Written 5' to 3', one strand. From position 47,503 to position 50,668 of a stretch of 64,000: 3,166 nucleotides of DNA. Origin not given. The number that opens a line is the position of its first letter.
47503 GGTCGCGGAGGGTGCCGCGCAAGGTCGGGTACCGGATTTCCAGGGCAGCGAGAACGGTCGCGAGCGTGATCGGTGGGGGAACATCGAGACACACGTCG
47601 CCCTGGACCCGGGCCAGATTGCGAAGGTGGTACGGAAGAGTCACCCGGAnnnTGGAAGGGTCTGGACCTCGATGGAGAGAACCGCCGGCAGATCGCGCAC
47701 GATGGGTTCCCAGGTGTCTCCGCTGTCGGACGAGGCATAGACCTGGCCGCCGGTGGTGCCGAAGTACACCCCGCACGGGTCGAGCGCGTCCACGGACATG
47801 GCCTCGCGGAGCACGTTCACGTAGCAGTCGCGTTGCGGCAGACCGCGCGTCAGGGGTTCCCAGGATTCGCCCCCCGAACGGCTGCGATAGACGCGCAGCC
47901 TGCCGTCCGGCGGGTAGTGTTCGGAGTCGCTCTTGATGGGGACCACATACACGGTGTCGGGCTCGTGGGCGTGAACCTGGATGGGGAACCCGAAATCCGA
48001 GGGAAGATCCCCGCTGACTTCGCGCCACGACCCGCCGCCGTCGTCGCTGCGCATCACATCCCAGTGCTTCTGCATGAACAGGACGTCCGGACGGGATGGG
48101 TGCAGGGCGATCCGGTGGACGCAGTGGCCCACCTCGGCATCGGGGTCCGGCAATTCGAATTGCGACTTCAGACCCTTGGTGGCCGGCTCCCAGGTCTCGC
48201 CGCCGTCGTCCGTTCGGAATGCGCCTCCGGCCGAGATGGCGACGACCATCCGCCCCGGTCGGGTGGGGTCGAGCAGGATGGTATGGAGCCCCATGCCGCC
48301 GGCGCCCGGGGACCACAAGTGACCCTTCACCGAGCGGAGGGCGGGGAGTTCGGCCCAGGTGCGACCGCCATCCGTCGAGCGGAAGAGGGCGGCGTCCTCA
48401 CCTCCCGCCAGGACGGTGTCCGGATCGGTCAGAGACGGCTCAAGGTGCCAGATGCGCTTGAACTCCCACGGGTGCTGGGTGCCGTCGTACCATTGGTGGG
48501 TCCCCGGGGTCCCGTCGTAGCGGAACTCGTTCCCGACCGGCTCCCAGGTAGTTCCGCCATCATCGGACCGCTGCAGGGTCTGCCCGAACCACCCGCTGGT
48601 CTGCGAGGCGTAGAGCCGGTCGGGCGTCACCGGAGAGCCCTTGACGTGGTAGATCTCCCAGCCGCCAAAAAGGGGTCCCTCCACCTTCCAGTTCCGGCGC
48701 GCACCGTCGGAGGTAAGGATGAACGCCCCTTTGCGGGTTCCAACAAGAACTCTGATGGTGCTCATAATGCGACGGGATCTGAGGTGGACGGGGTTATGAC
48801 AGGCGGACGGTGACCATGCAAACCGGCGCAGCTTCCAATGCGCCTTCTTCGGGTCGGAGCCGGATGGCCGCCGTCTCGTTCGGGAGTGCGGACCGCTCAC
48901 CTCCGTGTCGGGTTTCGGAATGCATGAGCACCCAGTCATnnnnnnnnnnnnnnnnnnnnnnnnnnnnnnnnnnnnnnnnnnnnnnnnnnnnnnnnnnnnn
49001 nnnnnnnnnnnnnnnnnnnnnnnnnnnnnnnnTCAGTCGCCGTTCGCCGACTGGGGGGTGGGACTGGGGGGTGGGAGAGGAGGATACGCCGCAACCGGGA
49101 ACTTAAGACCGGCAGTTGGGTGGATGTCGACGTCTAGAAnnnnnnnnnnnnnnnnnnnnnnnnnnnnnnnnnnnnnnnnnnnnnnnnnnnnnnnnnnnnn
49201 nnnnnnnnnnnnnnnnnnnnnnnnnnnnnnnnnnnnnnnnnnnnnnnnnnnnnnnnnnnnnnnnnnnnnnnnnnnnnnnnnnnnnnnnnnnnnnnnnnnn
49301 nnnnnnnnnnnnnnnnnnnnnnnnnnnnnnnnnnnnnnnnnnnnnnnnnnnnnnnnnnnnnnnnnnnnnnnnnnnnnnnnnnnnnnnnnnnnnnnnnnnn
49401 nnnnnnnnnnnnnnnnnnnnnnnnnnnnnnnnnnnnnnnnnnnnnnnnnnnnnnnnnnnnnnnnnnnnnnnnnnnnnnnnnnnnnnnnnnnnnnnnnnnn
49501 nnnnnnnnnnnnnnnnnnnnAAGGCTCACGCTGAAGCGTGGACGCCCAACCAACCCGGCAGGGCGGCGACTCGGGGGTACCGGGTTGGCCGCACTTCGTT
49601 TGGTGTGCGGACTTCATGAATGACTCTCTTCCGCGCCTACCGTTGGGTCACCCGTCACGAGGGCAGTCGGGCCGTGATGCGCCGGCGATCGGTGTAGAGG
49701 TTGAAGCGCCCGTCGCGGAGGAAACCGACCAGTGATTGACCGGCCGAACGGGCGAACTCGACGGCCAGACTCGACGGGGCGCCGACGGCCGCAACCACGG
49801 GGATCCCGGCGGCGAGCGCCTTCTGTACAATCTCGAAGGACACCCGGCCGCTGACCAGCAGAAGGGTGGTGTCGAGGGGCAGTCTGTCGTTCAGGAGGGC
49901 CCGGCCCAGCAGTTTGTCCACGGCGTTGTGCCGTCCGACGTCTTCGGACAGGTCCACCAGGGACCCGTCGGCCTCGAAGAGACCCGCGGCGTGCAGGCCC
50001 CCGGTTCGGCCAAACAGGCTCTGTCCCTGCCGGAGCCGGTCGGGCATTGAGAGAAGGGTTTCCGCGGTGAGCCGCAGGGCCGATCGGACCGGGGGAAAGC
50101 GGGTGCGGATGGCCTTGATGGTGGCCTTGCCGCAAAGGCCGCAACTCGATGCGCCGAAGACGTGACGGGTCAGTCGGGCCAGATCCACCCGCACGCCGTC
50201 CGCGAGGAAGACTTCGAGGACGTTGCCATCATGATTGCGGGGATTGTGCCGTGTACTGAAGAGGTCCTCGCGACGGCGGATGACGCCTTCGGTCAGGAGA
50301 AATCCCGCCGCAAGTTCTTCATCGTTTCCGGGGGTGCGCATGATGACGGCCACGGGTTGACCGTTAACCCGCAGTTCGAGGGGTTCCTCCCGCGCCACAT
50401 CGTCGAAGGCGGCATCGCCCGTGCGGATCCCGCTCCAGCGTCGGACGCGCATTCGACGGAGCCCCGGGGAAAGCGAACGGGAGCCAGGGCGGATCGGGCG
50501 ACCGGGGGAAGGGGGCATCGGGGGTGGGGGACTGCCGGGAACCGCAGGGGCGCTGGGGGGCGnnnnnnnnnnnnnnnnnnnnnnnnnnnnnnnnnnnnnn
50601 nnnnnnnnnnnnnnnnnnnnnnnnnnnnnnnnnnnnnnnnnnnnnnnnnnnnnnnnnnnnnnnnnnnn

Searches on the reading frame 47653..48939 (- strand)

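Call 58: search_protein_families(library=pfam, proteins=[window:47653-48939:-], max_evalue=0.0001)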
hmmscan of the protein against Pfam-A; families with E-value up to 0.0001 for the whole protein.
window:47653-48939:- (429 aa): 4 families
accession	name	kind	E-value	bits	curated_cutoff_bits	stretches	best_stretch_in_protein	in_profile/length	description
PF02012.26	BNR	-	2.7e-14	51.2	27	0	123-133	1-11/12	BNR/Asp-box repeat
PF15902.12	Sortilin-Vps10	-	2e-13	50.4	33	1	240-365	3-114/446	Sortilin, neurotensin receptor 3,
PF14870.12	PSII_BNR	-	4.3e-07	29.9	27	0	135-207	206-278/303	Photosynthesis system II assembly factor YCF48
PF13810.12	DUF4185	-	7.1e-06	25.9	39.5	0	183-207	127-151/309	Domain of unknown function (DUF4185)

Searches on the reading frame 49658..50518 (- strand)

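Call 58: search_protein_families(library=pfam, proteins=[window:49658-50518:-], max_evalue=0.0001)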
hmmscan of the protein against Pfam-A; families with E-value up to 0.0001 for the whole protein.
window:49658-50518:- (287 aa): 1 family
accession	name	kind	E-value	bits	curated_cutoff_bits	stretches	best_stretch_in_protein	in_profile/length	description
PF02634.21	FdhD-NarQ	-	3.7e-69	233.5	27.2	1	42-281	1-236/237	FdhD/NarQ family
